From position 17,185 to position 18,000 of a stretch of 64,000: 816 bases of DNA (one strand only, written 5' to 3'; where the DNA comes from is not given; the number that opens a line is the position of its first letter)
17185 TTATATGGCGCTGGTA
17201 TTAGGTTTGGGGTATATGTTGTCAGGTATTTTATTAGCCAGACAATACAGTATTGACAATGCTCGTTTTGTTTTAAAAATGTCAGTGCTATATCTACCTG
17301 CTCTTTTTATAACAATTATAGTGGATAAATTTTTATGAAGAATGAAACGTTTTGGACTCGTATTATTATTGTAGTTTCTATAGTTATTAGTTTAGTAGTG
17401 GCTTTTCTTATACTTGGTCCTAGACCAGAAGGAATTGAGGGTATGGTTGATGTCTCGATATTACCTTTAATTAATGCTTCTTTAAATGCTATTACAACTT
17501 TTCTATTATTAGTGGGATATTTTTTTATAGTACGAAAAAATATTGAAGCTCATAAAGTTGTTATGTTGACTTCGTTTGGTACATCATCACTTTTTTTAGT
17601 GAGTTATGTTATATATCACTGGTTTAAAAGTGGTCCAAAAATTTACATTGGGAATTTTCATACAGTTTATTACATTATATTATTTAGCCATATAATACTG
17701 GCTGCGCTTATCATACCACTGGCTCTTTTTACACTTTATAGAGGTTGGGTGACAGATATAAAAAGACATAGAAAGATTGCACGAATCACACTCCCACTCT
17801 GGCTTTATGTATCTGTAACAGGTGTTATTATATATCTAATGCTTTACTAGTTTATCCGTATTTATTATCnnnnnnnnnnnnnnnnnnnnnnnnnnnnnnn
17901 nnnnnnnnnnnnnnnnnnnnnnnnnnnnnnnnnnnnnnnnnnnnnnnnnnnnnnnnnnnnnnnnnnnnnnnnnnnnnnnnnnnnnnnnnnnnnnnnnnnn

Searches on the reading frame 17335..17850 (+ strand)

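Call 20: search_protein_families(library=pfam, proteins=[window:17335-17850:+], max_evalue=0.001)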
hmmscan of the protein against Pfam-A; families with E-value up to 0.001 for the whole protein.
window:17335-17850:+ (171 aa): 1 family
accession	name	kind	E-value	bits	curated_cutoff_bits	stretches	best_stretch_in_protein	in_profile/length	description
PF04238.17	DUF420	-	7.2e-41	140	30.5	1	43-170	1-130/130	Protein of unknown function (DUF420)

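Call 64: search_protein_families(library=ncbifam, proteins=[window:17335-17850:+], max_evalue=0.01)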
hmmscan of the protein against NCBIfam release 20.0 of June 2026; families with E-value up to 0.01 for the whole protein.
window:17335-17850:+ (171 aa): 0 families
